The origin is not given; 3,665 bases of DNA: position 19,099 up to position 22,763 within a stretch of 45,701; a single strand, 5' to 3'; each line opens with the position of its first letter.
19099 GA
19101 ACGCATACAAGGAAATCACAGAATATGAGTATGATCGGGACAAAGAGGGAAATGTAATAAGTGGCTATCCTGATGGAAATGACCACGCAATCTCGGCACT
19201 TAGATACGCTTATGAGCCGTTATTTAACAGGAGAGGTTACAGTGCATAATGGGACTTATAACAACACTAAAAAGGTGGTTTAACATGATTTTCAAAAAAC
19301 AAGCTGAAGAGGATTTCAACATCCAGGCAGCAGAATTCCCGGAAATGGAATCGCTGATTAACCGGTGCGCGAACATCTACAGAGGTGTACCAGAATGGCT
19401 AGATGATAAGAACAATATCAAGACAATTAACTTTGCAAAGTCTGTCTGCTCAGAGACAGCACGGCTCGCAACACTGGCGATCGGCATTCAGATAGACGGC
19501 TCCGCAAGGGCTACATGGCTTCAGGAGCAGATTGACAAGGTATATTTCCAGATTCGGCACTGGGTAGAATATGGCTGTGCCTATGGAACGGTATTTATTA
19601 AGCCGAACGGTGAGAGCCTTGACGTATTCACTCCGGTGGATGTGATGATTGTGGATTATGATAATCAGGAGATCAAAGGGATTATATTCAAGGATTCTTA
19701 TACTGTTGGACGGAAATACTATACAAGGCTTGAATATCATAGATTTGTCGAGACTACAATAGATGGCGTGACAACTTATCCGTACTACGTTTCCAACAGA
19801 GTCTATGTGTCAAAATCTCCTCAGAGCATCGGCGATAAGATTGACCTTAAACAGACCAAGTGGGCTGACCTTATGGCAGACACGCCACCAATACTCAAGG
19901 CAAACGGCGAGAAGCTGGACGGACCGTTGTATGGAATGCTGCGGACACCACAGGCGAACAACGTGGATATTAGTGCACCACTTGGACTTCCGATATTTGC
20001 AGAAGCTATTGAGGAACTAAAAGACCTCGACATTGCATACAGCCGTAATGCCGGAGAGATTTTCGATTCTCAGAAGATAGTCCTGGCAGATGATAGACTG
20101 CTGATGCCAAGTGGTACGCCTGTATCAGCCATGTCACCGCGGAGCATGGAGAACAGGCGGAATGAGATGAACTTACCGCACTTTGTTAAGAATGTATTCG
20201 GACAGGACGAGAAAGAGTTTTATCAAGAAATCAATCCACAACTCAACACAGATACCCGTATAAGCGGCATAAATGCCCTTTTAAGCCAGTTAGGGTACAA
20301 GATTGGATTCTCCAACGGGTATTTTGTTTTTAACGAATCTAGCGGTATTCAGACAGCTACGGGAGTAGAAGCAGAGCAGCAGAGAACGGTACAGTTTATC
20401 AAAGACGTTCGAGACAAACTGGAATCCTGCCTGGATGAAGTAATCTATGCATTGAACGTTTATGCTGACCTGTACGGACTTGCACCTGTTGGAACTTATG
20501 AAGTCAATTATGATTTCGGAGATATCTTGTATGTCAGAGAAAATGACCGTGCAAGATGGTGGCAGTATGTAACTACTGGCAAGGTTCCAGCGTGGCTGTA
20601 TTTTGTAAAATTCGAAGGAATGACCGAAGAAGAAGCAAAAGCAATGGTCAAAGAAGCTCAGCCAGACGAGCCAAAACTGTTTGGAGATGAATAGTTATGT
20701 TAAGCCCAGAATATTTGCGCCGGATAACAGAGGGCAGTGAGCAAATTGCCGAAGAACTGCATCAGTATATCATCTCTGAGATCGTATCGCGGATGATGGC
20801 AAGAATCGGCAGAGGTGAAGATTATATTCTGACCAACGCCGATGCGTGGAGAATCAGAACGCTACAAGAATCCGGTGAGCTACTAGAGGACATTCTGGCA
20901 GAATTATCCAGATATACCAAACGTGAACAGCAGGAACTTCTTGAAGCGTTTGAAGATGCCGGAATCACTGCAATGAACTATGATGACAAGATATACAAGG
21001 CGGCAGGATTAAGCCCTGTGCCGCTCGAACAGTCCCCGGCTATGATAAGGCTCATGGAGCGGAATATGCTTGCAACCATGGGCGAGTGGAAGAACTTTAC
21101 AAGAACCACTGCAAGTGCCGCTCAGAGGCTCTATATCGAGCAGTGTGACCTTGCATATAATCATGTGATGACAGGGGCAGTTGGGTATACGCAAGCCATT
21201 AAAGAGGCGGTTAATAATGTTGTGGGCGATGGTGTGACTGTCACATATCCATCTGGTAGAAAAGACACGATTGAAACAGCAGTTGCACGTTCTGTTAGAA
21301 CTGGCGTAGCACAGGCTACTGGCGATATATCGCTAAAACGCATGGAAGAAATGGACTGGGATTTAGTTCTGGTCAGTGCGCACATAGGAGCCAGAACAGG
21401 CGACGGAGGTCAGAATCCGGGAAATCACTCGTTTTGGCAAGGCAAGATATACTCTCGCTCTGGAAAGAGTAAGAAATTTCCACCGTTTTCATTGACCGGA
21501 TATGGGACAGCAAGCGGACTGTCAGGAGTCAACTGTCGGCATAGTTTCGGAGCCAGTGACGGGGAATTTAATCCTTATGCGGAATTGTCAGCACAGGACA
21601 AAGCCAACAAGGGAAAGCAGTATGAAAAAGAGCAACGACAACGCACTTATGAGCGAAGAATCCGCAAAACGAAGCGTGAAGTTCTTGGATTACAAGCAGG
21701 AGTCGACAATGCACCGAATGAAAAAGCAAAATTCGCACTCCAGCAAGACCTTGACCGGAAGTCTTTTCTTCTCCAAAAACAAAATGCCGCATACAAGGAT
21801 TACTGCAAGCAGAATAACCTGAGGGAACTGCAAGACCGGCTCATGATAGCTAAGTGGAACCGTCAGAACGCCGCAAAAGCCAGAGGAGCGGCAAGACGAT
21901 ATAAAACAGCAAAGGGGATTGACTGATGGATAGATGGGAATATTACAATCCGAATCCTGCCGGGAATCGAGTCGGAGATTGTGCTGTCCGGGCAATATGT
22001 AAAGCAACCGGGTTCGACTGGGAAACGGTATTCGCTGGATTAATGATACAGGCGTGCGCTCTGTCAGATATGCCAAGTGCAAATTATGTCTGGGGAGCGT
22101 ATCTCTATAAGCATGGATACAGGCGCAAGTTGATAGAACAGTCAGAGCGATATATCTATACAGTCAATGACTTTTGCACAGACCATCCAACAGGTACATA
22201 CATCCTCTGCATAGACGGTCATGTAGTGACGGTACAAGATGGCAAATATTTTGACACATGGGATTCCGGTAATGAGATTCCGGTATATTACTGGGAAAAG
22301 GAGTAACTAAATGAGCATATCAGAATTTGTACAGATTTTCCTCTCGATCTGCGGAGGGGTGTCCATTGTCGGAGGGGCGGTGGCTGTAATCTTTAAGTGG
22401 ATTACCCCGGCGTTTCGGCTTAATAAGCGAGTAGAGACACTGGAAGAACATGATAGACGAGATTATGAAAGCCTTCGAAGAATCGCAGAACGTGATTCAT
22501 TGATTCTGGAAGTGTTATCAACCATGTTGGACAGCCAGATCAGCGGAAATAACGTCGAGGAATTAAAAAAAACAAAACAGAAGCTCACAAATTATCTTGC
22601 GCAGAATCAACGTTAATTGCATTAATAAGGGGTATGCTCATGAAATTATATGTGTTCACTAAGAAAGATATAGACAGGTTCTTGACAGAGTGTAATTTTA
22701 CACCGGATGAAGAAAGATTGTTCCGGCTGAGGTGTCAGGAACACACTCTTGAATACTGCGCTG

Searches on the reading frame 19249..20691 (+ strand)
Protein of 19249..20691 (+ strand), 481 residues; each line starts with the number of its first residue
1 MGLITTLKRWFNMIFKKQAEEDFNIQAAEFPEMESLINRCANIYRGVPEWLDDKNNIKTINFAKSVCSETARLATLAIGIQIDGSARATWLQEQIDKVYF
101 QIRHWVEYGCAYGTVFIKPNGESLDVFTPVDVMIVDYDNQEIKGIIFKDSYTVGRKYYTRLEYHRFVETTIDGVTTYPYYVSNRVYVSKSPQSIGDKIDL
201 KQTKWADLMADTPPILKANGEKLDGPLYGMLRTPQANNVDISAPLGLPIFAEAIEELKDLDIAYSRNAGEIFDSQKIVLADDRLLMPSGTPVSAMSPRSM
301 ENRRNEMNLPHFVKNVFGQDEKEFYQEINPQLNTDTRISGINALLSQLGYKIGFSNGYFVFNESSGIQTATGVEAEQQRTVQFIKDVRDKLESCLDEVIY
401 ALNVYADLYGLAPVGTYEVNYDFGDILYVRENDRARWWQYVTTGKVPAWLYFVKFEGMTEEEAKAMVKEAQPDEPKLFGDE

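Call 78: search_protein_families(library=phrogs, proteins=[window:19249-20691:+], max_evalue=0.001)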
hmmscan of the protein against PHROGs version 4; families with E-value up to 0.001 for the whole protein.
window:19249-20691:+ (481 aa): 1 family
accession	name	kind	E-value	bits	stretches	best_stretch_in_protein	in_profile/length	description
phrog_533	-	head and packaging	1.2e-94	318.7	1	8-476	7-482/495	portal protein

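Call 87: search_dna_similar(query=window:19249-20691:+, collection=phages, mode=protein, max_rows=25, max_evalue=1e-20)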
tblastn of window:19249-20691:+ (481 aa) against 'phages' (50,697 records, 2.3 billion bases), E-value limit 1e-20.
Records with a match: 42; places in all: 42; records where one place covers at least 80% of the query: 41.
Best place of each record, by identity: 90-95% 2; 80-90% 1; 60-80% 2; <60% 37.
By first word of the organism name: Bacillus 20; Clostridium 8; Bacteriophage 7; Clostridioides 2; Faecalibacterium 2; Dulem 1; Blautia 1; Roseburia 1.
By host as written in the record: - 10; Clostridium difficile 6; Bacillus cereus 6; Bacillus thuringiensis 4; Faecalibacterium prausnitzii 2; Bacillus sp. S4 2; Bacillus cereus LH002 2; Varecia variegata 1; and 9 more.
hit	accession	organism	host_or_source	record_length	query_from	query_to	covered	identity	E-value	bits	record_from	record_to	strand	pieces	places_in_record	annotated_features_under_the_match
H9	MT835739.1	Bacteriophage sp.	human fecal samples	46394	1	481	100%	93.6%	0e+0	938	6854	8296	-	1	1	record has no annotation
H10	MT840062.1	Bacteriophage sp.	human fecal samples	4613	1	471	98%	83.0%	0e+0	832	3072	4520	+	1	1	record has no annotation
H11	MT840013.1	Bacteriophage sp.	human fecal samples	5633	1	481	86%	94.4%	3e-168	819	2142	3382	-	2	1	record has no annotation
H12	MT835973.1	Bacteriophage sp.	human fecal samples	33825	1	481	100%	68.5%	0e+0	709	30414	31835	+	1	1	record has no annotation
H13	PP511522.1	Dulem virus 35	Varecia variegata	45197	1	481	100%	61.9%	0e+0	612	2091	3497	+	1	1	portal protein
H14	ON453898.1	Blautia phage Montmirail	Blautia coccoides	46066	1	481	100%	57.9%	0e+0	577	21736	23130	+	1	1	portal protein | terminase large subunit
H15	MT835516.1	Bacteriophage sp.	human fecal samples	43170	1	479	100%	34.8%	1e-73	258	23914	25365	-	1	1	record has no annotation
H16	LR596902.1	Roseburia phage Jekyll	-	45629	1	481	100%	31.8%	2e-66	237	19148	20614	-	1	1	portal protein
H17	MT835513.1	Bacteriophage sp.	human fecal samples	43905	2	471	98%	28.8%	5e-40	160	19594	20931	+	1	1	record has no annotation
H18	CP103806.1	Clostridioides phage Hain-Saunders-2022a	Clostridioides difficile ST632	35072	3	467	97%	28.4%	9e-51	191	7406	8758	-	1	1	phage portal protein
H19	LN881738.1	Clostridium phage slur17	Escherichia coli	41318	2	480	100%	27.5%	2e-41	164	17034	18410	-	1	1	Phage portal protein, SPP1 Gp6-like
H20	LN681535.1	Clostridium phage phiCD111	Clostridium difficile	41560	2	480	100%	27.5%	2e-41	164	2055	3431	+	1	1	Minor capsid protein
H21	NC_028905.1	Clostridium phage phiCD111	Clostridium difficile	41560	2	480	100%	27.5%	2e-41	164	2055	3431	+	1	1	portal protein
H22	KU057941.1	Clostridium phage CDSH1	Clostridium difficile AIU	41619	2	480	100%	27.5%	2e-41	164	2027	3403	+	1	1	portal protein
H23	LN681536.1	Clostridium phage phiCD146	Clostridium difficile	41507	2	480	100%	27.0%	1e-40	161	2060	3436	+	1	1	Minor capsid protein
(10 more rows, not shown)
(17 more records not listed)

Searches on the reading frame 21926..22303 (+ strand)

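Call 4: search_protein_families(library=pfam, proteins=[window:21926-22303:+], max_evalue=1)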
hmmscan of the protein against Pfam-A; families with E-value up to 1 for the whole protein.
window:21926-22303:+ (126 aa): 1 family
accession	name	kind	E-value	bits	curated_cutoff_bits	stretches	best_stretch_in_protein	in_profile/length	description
PF18612.7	Bac_A_amyl_C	-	0.21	11.8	25.9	1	86-107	38-59/69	Bacterial Alpha amylase C-terminal domain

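Call 5: search_protein_families(library=phrogs, proteins=[window:21926-22303:+], max_evalue=1)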
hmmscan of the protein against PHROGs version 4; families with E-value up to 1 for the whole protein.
window:21926-22303:+ (126 aa): 3 families
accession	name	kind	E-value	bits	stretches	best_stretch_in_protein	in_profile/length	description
phrog_3754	-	unknown function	2.7e-36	126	1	1-125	5-143/145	-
phrog_15863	-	unknown function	4.8e-08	33.7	1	4-116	3-111/312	-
phrog_4031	-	unknown function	0.16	11.4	1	53-86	361-394/626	-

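Call 6: search_protein_families(library=ncbifam, proteins=[window:21926-22303:+], max_evalue=1)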
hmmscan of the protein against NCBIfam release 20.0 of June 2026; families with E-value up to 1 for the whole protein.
window:21926-22303:+ (126 aa): 0 families

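Call 7: search_protein_families(library=padloc, proteins=[window:21926-22303:+], max_evalue=1)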
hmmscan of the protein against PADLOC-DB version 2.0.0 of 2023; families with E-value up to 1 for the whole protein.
window:21926-22303:+ (126 aa): 0 families

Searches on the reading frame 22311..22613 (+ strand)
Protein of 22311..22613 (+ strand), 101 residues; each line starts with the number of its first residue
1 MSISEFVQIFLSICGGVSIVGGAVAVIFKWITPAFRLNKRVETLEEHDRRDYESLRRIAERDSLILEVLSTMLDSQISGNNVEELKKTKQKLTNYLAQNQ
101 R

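Call 4: search_protein_families(library=pfam, proteins=[window:22311-22613:+], max_evalue=1)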
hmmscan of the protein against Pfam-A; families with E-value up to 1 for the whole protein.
window:22311-22613:+ (101 aa): 0 families

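Call 5: search_protein_families(library=phrogs, proteins=[window:22311-22613:+], max_evalue=1)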
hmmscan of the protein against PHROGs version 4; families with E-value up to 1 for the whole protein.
window:22311-22613:+ (101 aa): 5 families
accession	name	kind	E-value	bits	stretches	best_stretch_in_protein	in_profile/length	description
phrog_16723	-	unknown function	0.077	13.6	1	35-98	141-200/220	-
phrog_15105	-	unknown function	0.15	13.1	1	40-60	23-43/65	-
phrog_17402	-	moron, auxiliary metabolic gene and host takeover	0.17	13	1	16-72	6-66/123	membrane protein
phrog_24012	-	unknown function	0.25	12.8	1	51-79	12-40/71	-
phrog_1009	-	unknown function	0.31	12.2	0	10-46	11-41/103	-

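Call 6: search_protein_families(library=ncbifam, proteins=[window:22311-22613:+], max_evalue=1)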
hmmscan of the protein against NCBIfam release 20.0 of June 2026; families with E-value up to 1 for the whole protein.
window:22311-22613:+ (101 aa): 0 families

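Call 7: search_protein_families(library=padloc, proteins=[window:22311-22613:+], max_evalue=1)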
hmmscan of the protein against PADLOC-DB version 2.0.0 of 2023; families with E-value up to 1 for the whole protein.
window:22311-22613:+ (101 aa): 0 families
